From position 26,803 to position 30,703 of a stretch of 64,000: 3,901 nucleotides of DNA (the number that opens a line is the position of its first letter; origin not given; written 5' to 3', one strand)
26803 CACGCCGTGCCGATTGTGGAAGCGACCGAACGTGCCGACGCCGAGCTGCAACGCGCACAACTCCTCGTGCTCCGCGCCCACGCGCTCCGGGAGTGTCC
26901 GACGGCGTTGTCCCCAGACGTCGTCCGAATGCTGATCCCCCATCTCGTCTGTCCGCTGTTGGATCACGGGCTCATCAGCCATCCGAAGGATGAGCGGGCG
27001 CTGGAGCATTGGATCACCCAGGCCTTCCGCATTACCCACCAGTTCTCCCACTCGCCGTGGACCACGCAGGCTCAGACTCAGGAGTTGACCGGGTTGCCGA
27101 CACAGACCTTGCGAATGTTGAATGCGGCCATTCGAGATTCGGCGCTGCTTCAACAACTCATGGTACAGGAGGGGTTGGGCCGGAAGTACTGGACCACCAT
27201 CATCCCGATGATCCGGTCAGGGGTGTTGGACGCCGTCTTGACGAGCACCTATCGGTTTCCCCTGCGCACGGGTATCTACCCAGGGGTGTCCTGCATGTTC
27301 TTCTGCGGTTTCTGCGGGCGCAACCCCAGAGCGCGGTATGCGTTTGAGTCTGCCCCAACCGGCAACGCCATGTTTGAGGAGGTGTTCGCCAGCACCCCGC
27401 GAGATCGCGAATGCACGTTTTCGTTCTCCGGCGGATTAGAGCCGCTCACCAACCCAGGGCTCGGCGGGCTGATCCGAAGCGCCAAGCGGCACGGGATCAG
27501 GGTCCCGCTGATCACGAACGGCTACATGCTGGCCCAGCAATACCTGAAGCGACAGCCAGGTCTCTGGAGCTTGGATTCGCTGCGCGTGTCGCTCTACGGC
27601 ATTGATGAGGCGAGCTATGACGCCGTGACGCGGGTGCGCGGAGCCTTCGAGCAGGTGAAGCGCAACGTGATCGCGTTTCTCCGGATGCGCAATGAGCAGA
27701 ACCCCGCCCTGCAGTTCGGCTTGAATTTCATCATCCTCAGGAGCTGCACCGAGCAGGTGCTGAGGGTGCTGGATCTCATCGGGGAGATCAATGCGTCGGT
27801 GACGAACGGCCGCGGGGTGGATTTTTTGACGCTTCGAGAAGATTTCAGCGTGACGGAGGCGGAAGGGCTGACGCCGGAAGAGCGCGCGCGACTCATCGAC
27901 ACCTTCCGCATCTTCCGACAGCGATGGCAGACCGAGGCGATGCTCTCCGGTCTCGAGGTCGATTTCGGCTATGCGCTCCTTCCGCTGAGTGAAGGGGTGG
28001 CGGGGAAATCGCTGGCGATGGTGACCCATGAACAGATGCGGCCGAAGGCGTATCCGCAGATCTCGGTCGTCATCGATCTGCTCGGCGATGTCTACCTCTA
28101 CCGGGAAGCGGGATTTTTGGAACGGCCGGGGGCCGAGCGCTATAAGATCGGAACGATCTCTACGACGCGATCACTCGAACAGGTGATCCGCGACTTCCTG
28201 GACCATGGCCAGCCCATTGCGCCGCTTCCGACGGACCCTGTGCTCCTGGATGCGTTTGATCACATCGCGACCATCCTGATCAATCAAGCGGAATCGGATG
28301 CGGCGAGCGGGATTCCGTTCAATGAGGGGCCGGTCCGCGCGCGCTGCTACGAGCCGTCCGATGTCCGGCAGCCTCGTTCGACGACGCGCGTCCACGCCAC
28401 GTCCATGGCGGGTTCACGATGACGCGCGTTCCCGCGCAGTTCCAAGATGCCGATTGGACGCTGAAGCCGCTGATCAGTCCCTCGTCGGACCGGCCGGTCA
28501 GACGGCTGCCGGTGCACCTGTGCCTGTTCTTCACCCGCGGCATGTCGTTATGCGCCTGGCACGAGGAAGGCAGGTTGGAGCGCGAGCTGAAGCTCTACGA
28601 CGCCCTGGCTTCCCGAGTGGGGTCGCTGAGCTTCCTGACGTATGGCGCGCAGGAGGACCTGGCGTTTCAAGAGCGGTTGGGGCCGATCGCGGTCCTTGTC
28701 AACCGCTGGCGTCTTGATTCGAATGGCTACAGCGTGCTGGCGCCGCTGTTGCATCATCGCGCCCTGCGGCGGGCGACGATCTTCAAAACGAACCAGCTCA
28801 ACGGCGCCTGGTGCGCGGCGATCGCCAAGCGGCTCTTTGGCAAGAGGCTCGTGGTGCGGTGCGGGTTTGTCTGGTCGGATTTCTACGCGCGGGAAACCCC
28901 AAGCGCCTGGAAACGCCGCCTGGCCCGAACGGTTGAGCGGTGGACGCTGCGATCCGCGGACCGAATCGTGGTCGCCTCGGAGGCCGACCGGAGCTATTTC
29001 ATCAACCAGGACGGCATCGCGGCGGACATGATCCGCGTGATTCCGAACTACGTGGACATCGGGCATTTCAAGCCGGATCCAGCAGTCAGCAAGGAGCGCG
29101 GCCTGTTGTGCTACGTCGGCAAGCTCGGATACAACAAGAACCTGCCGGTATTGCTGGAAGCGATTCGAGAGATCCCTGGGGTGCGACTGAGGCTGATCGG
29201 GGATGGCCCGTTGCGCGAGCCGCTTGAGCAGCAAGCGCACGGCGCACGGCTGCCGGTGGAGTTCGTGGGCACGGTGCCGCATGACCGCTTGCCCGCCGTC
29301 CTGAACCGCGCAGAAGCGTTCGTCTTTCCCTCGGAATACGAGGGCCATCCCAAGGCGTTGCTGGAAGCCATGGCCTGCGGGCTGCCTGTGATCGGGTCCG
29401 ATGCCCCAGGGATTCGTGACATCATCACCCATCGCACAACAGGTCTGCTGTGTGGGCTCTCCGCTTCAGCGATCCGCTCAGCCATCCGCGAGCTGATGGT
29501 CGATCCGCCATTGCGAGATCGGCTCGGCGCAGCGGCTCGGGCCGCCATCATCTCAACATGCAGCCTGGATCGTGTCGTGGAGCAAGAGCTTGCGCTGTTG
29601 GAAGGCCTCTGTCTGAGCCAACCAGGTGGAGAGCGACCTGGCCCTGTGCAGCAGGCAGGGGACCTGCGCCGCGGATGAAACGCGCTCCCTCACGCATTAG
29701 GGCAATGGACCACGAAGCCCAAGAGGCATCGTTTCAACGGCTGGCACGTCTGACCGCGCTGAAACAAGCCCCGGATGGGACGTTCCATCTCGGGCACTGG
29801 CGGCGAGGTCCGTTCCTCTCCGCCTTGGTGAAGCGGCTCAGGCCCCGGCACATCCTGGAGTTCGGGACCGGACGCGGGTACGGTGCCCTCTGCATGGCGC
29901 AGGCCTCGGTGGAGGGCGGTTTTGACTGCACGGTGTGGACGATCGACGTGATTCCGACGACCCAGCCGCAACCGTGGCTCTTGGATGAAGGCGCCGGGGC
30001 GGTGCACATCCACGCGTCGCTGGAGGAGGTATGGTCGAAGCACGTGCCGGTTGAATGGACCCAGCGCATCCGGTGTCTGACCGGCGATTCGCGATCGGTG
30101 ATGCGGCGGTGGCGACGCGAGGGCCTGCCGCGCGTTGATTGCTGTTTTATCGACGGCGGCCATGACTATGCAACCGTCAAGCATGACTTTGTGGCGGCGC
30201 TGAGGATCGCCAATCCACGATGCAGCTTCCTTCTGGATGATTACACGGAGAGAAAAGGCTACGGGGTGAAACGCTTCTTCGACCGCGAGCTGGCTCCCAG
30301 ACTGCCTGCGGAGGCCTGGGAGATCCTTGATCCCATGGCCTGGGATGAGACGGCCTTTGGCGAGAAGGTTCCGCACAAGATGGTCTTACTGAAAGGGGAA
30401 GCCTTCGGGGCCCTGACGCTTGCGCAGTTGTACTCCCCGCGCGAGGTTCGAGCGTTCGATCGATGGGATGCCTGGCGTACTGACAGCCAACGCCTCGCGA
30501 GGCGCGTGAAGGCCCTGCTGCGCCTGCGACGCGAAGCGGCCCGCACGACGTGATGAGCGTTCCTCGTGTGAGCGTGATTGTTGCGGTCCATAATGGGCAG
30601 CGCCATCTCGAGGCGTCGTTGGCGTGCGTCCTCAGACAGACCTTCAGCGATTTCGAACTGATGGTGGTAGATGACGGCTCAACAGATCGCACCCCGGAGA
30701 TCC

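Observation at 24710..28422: DegT aminotransferase coupled to a Gfo/Idh/MocA::radical-SAM fusion, a candidate self-contained sugar deoxygenation module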

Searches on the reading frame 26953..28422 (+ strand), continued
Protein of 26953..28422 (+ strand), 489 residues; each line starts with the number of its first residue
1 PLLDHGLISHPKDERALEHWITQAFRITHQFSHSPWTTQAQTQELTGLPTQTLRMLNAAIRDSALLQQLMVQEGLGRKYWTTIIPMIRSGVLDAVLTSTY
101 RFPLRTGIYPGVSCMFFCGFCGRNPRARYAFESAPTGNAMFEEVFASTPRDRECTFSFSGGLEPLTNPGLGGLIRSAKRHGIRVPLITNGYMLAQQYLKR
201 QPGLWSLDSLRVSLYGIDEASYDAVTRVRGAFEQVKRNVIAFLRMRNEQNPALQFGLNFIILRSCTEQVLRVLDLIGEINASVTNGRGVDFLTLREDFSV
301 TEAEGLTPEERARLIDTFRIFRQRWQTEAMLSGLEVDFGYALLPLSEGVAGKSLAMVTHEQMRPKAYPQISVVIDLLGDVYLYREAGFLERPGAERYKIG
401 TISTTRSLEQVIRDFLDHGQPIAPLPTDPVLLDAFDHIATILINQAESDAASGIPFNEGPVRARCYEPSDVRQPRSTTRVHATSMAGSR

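Call 57: search_protein_families(library=pfam, proteins=[L118:11425-13173:+, L132:4832-6544:+, L158:11454-13178:+, L130:5206-7080:+, L113:6599-7474:+, L159:9145-9861:+, L158:9165-9929:+, L118:8946-9923:+, L160:5188-6351:+, L130:2212-2982:+], max_evalue=0.001)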
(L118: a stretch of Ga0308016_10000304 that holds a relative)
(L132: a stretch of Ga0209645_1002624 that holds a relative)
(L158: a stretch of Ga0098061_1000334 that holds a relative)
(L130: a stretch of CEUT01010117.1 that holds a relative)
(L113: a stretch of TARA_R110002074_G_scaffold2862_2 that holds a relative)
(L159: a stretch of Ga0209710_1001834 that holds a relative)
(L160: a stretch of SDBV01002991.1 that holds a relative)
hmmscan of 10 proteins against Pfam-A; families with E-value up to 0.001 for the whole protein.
L118:11425-13173:+ (582 aa): 6 families
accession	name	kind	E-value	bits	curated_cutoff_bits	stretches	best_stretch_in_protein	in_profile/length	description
PF01408.29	GFO_IDH_MocA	-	2e-12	48.3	24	1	32-87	63-118/120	Oxidoreductase family, NAD-binding Rossmann fold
PF01266.30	DAO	-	1.4e-07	31.9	27.9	1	240-313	1-79/353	FAD dependent oxidoreductase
PF07992.20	Pyr_redox_2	-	6.7e-07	29.5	26.1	1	217-278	120-182/291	Pyridine nucleotide-disulphide oxidoreductase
PF13450.12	NAD_binding_8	-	0.0001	22.9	21.9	1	243-291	1-51/68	NAD(P)-binding Rossmann-like domain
PF02737.24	3HCDH_N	-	0.00027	21.3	22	0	240-306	1-68/180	3-hydroxyacyl-CoA dehydrogenase, NAD binding domain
PF00070.33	Pyr_redox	-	0.00034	21.5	22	1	240-277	1-42/82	Pyridine nucleotide-disulphide oxidoreductase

L132:4832-6544:+ (570 aa): 3 families
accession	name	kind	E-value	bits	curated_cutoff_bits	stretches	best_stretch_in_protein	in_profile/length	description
PF01408.29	GFO_IDH_MocA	-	1.5e-13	52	24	1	33-94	58-119/120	Oxidoreductase family, NAD-binding Rossmann fold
PF01266.30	DAO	-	1.8e-07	31.4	27.9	1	230-403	2-205/353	FAD dependent oxidoreductase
PF13450.12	NAD_binding_8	-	3.2e-05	24.5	21.9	1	232-279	1-50/68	NAD(P)-binding Rossmann-like domain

L158:11454-13178:+ (574 aa): 5 families
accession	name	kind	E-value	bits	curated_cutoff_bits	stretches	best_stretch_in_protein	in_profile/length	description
PF01408.29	GFO_IDH_MocA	-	8.4e-10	39.8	24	1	41-100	58-116/120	Oxidoreductase family, NAD-binding Rossmann fold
PF01266.30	DAO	-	1.9e-07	31.4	27.9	1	238-291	2-56/353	FAD dependent oxidoreductase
PF13450.12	NAD_binding_8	-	9.4e-06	26.3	21.9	1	240-289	1-46/68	NAD(P)-binding Rossmann-like domain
PF07992.20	Pyr_redox_2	-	4.8e-05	23.4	26.1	0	231-273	142-179/291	Pyridine nucleotide-disulphide oxidoreductase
PF00070.33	Pyr_redox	-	6.5e-05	23.8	22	0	238-273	2-36/82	Pyridine nucleotide-disulphide oxidoreductase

L130:5206-7080:+ (624 aa): 8 families
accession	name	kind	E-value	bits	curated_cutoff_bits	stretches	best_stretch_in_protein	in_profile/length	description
PF01408.29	GFO_IDH_MocA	-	1.1e-18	68.5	24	1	67-130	55-118/120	Oxidoreductase family, NAD-binding Rossmann fold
PF01266.30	DAO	-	6.2e-14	52.7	27.9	1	282-354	1-71/353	FAD dependent oxidoreductase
PF13450.12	NAD_binding_8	-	2.9e-11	43.9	21.9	1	285-329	1-47/68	NAD(P)-binding Rossmann-like domain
PF02737.24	3HCDH_N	-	5.4e-06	26.9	22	1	282-361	1-79/180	3-hydroxyacyl-CoA dehydrogenase, NAD binding domain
PF07992.20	Pyr_redox_2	-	7.1e-06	26.1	26.1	1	278-317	142-179/291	Pyridine nucleotide-disulphide oxidoreductase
PF01134.28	GIDA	-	2.8e-05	23.8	22.1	1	282-323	1-42/391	Glucose inhibited division protein A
PF00070.33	Pyr_redox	-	0.00011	23.1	22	0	282-316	1-35/82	Pyridine nucleotide-disulphide oxidoreductase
PF01210.29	NAD_Gly3P_dh_N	-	0.00013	22.4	23.1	0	282-330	1-46/158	NAD-dependent glycerol-3-phosphate dehydrogenase N-terminus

L113:6599-7474:+ (291 aa): 0 families

L159:9145-9861:+ (238 aa): 1 family
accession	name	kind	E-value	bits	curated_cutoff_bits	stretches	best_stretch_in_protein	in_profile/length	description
PF01408.29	GFO_IDH_MocA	-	3.5e-12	47.5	24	1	42-98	61-117/120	Oxidoreductase family, NAD-binding Rossmann fold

L158:9165-9929:+ (254 aa): 1 family
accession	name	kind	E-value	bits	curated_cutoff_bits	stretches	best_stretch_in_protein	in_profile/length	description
PF00294.29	PfkB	-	2.2e-16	60.5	25.8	1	132-253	150-297/302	pfkB family carbohydrate kinase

L118:8946-9923:+ (325 aa): 0 families

L160:5188-6351:+ (387 aa): 0 families

L130:2212-2982:+ (256 aa): 1 family
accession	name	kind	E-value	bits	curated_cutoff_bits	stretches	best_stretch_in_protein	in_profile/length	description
PF01973.23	MptE-like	-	2.2e-06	28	34.6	1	15-95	7-88/171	6-hydroxymethylpterin diphosphokinase MptE-like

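Call 69: search_solved_structures(query=L160:12463-13605:+, max_evalue=1e-40)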
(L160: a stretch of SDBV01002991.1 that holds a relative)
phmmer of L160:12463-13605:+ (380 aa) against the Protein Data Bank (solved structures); distinct sequences matched with E-value up to 1e-40: 29.
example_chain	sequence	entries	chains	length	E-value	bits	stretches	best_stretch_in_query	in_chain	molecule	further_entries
2fn6_A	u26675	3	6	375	1.1e-80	274.9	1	6-379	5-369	AMINOTRANSFERASE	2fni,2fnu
4lc3_A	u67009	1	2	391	1.5e-69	238.2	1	3-373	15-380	Putative UDP-4-amino-4-deoxy-l-arabinose--oxoglutarate aminotransferase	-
1mdo_A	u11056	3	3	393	1.6e-67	231.6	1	1-375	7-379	ArnB aminotransferase | UDP-4-amino-4-deoxy-L-arabinose--oxoglutarate aminotransferase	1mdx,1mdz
4oca_A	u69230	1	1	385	1e-66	228.9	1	1-375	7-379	UDP-4-amino-4-deoxy-L-arabinose--oxoglutarate aminotransferase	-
7b0d_A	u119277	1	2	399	9.3e-63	215.9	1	10-372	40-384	Glutamine--scyllo-inositol transaminase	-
7b0m_AAA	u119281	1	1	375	2.1e-61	211.5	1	18-372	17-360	Sugar aminotransferase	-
8sng_A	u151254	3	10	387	3.2e-60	207.6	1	1-375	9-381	UDP-4-amino-4-deoxy-L-arabinose--oxoglutarate aminotransferase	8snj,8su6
6ewj_A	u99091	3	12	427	5.8e-59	203.4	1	4-373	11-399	Putative capsular polysaccharide biosynthesis protein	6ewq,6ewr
3frk_A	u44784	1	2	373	2.1e-55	191.7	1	22-373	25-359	QdtB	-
3bn1_A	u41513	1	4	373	9.3e-52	179.7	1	32-375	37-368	Perosamine synthetase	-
3dr7_A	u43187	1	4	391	1.1e-51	179.5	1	23-375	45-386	Putative perosamine synthetase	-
3dr4_A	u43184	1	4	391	7.2e-51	176.8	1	23-375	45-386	Putative perosamine synthetase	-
9bgp_A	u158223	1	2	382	8.4e-50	173.3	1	9-378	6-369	aminotransferase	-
9bgr_A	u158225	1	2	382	5.8e-49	170.5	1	9-378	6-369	aminotransferase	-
3uwc_A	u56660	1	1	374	6.5e-49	170.3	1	24-373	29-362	Nucleotide-sugar aminotransferase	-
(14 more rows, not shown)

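Call 81: search_solved_structures(query=L130:5206-7080:+, max_evalue=0.001)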
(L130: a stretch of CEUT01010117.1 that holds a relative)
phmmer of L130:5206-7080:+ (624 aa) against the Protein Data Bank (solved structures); distinct sequences matched with E-value up to 0.001: 47.
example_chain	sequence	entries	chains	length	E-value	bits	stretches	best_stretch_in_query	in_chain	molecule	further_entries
3fhl_A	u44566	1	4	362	1.9e-09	40.2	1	73-137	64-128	Putative oxidoreductase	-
3gfg_A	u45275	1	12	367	3.1e-09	39.5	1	74-138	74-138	Uncharacterized oxidoreductase yvaA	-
3gdo_A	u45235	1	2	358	3.4e-09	39.4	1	74-138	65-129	Uncharacterized oxidoreductase yvaA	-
3f4l_A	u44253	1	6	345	1.9e-08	36.9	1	67-137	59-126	Putative oxidoreductase yhhX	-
3e18_A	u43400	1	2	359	2.6e-08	36.5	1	73-139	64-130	oxidoreductase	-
3evn_A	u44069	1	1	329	2.6e-07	33.2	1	64-128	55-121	Oxidoreductase, Gfo/Idh/MocA family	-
3kux_A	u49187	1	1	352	5.1e-07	32.2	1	74-137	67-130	Putative oxidoreductase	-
7d5m_A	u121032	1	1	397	6e-07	32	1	72-126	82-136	Oxidoreductase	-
7d5n_A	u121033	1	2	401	6.1e-07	32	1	72-126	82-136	Oxidoreductase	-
3db2_A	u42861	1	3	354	9.8e-07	31.3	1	71-127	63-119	putative NADPH-dependent oxidoreductase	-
9m3d_B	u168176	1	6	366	2.2e-06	30.1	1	69-131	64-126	DgpA1 from W974-1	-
4fb5_A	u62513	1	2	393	2.2e-06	30.1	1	74-124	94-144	Probable oxidoreductase protein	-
6a3f_A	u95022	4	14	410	3e-06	29.7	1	73-129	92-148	Putative dehydrogenase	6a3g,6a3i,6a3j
8w9s_A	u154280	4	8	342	3.5e-06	29.4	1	60-131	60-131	NADH-dependent dihydrogenase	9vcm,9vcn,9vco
3dty_A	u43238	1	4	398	3.6e-06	29.4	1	71-125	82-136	Oxidoreductase, Gfo/Idh/MocA family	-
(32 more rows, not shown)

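Call 83: search_protein_families(library=pfam, proteins=[L098:1-852:+, L098:3541-4191:-, L098:4287-8450:-, L097:3-728:+, L097:3811-4413:+, L119:3133-4199:+, L100:4295-5107:+, L100:6389-7405:-, L100:8918-10162:+, L160:6361-7101:+], max_evalue=0.001)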
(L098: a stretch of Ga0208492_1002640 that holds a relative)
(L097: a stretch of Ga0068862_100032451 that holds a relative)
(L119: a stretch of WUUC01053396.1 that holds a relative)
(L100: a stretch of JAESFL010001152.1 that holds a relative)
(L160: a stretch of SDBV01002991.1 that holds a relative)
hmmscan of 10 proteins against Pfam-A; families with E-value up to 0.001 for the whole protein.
L098:1-852:+ (283 aa): 1 family
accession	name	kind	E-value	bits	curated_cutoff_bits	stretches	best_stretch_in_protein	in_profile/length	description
PF04055.27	Radical_SAM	-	1.3e-15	58.4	29.5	1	17-193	3-165/166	Radical SAM superfamily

L098:3541-4191:- (216 aa): 1 family
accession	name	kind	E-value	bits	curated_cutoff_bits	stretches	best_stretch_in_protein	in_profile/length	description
PF06564.18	CBP_BcsQ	-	7.6e-10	39.1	21.3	1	44-174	13-147/234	Cellulose biosynthesis protein BcsQ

L098:4287-8450:- (1387 aa): 5 families
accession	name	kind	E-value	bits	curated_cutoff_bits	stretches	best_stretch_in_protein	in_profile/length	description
PF00501.34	AMP-binding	-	2.3e-84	283.9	29.9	1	782-1115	3-384/384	AMP-binding enzyme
PF00668.25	Condensation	-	2.9e-80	270.6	30.6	1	314-757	2-452/456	Condensation domain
PF00550.31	PP-binding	-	1.6e-27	96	20.8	2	232-294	2-66/67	Phosphopantetheine attachment site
PF08659.16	KR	-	2.4e-09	37.8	22.6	1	2-98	84-179/180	KR domain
PF13193.12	AMP-binding_C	-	3e-05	25.3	24.5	1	1174-1248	1-76/76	AMP-binding enzyme C-terminal domain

L097:3-728:+ (241 aa): 0 families

L097:3811-4413:+ (201 aa): 1 family
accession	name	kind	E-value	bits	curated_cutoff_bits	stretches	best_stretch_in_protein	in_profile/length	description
PF02310.24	B12-binding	-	1.9e-05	24.9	32.1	1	132-199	52-119/121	B12 binding domain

L119:3133-4199:+ (355 aa): 0 families

L100:4295-5107:+ (270 aa): 1 family
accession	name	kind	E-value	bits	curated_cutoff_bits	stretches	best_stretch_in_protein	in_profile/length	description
PF03808.19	Glyco_tran_WecG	-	8e-61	205.2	27.4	1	77-248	2-168/168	Glycosyl transferase WecG/TagA/CpsF family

L100:6389-7405:- (338 aa): 2 families
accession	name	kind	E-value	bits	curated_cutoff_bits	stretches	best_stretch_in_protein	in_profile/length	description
PF06144.19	DNA_pol3_delta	-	1.5e-24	86.7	21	1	4-121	1-120/124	DNA polymerase III, delta subunit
PF21694.2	DNA_pol3_delta_C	-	6e-16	59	27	1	201-310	2-109/121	DNA polymerase III delta subunit, C-terminal domain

L100:8918-10162:+ (414 aa): 9 families
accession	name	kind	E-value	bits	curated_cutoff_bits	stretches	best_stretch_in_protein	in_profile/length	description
PF00590.25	TP_methylase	-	1.1e-19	71.7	27.8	1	4-185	2-203/212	Tetrapyrrole (Corrin/Porphyrin) Methylases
PF02475.24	TRM5-TYW2_MTfase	-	1.3e-06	28.9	28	1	255-353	35-133/164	TRM5/TYW2 methyltransferase domain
PF02390.23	Methyltransf_4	-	3.2e-06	27.2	24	1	259-322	4-67/173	Putative methyltransferase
PF13847.12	Methyltransf_31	-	0.00021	21.5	27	1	255-312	2-60/145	Methyltransferase domain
PF13649.12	Methyltransf_25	-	0.00032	21.8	27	0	260-318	1-58/97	Methyltransferase domain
PF01189.24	Methyltr_RsmB-F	-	0.00041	20.5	27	0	252-318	4-71/199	16S rRNA methyltransferase RsmB/F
PF01135.25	PCMT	-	0.00047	20.4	20.3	1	251-361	68-176/210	Protein-L-isoaspartate(D-aspartate) O-methyltransferase (PCMT)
PF05175.20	MTS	-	0.00054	20.1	23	0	249-312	24-86/170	Methyltransferase small domain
PF08242.18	Methyltransf_12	-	0.00085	20.5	30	0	262-333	2-74/98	Methyltransferase domain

L160:6361-7101:+ (246 aa): 1 family
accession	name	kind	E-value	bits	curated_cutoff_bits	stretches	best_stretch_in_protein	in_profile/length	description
PF02348.25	CTP_transf_3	-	1.6e-14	54.7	22.6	1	11-152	2-139/217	Cytidylyltransferase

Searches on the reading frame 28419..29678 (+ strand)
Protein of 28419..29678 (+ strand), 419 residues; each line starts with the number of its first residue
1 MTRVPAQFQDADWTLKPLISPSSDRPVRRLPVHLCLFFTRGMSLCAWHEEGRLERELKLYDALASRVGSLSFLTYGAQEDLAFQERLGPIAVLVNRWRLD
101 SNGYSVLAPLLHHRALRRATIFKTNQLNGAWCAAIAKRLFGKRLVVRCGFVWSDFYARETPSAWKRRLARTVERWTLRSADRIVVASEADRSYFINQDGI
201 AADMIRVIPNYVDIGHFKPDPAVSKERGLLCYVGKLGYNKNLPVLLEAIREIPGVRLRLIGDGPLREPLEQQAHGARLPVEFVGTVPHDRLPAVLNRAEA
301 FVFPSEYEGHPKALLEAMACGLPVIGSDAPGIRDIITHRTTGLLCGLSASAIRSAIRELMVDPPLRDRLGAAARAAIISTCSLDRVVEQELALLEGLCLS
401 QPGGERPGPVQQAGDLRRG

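Call 3: search_protein_families(library=pfam, proteins=[window:28419-29678:+], max_evalue=0.01)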
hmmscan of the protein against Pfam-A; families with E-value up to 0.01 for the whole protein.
window:28419-29678:+ (419 aa): 6 families
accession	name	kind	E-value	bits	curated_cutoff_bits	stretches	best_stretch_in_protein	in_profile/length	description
PF00534.26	Glycos_transf_1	-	3.2e-35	121.6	26.4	1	220-374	8-170/172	Glycosyl transferases group 1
PF13692.12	Glyco_trans_1_4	-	2e-30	106.3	27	1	229-360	3-140/142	Glycosyl transferases group 1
PF13439.12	Glyco_transf_4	-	5.5e-15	56.2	28.5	1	59-214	11-168/170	Glycosyltransferase Family 4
PF13579.12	Glyco_trans_4_4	-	3.1e-14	54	29.7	1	59-210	10-157/158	Glycosyl transferase 4-like domain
PF13524.12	Glyco_trans_1_2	-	4.7e-11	43.3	25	1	245-389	5-141/144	Glycosyl transferase-like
PF20706.3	GT4-conflict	-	7.2e-05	22.4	26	1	288-341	272-325/385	Family 4 Glycosyltransferase in conflict systems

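Call 4: search_protein_families(library=ncbifam, proteins=[window:28419-29678:+], max_evalue=0.01)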
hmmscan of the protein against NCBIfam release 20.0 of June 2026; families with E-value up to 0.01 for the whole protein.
window:28419-29678:+ (419 aa): 36 families (the best 25 are shown)
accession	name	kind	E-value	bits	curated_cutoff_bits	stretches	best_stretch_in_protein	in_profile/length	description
NF041876.1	EPS_EpsE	equivalog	2.4e-23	83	400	1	202-382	185-381/389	exopolysaccharide biosynthesis GT4 family glycosyltransferase EpsE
TIGR03088.1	stp2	hypoth_equivalog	9.3e-23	80.9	409.05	1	183-394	140-370/374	TIGR03088 family PEP-CTERM/XrtA system glycosyltransferase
NF038229.1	Glyco4_Geo_Pelo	equivalog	7.8e-21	74.4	400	1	173-395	103-334/338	GPMC system family 4 glycosyltransferase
TIGR02149.1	glgA_Coryne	subfamily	5.1e-20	72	302.4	1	168-394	133-387/391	glycogen synthase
TIGR04063.1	stp3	hypoth_equivalog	2.4e-19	69.5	442.05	1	160-376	138-374/397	TIGR04063 family PEP-CTERM/XrtA system glycosyltransferase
TIGR03999.1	thiol_BshA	equivalog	2.8e-19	69.3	273.7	1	170-393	135-369/375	N-acetyl-alpha-D-glucosaminyl L-malate synthase BshA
NF047684.1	TeichurnBiosyTuaC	equivalog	1.6e-16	60.3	550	1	223-364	215-356/391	teichuronic acid biosynthesis protein TuaC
NF053787.1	GlcN_PG_synth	equivalog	1.4e-15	57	480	1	130-391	95-353/361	N-acetylglucosaminyl phosphatidylglycerol synthase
NF050056.1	ProtGlycPglH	equivalog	6.9e-15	55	600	1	165-393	123-349/354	GalNAc-alpha-(1->4)-GalNAc-alpha-(1->3)-diNAcBac-PP-undecaprenol alpha-1,4-N-acetyl-D-galactosaminyltransferase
NF041010.1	glycosy_Agl16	equivalog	8.8e-15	54.4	575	1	165-372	119-327/352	glycosylation protein Agl16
NF007396.0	PRK09922.1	equivalog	3e-14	52.7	385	1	177-343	133-306/361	lipopolysaccharide 1,6-galactosyltransferase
NF038298.1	EPS_HpsO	equivalog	9.8e-14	50.9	575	1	171-392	138-382/388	hormogonium polysaccharide biosynthesis glycosyltransferase HpsO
TIGR04047.1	MSMEG_0565_glyc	hypoth_equivalog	1e-13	51.2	259.85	1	279-375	258-353/373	MSMEG_0565 family glycosyltransferase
NF050063.1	ProtGlycPglJ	equivalog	9.8e-13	48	500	1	135-373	101-343/363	N-acetylgalactosamine-N,N'-diacetylbacillosaminyl-diphospho-undecaprenol 4-alpha-N-acetylgalactosaminyltransferase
TIGR04157.1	glyco_rSAM_CFB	subfamily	2.8e-12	46.3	400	1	174-347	164-350/406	TIGR04157 family glycosyltransferase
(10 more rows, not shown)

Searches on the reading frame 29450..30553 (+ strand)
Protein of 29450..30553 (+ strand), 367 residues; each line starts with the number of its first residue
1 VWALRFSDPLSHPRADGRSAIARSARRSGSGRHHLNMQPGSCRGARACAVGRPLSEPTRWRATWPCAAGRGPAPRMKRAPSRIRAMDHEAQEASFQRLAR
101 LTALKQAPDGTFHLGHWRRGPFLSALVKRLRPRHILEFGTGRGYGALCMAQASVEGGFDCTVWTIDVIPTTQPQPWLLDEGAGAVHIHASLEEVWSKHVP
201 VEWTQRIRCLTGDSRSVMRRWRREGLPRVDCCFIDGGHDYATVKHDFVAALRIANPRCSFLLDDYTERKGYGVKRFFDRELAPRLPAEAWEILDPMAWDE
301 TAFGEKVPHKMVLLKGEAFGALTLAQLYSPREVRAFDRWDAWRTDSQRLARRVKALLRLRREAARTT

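Call 3: search_protein_families(library=pfam, proteins=[window:29450-30553:+], max_evalue=0.01)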
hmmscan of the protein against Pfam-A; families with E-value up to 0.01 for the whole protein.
window:29450-30553:+ (367 aa): 3 families
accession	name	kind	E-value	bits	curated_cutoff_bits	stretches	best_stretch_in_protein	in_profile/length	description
PF13578.12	Methyltransf_24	-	7.7e-14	52.9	26.3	1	136-265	1-105/105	Methyltransferase domain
PF01596.23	Methyltransf_3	-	0.00012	21.9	22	1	118-157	31-70/204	O-methyltransferase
PF08365.16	IGF2_C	-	0.0065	17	27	0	336-362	2-28/55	Insulin-like growth factor II E-peptide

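Call 4: search_protein_families(library=ncbifam, proteins=[window:29450-30553:+], max_evalue=0.01)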
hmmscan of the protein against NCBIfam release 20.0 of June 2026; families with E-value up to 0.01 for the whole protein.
window:29450-30553:+ (367 aa): 0 families
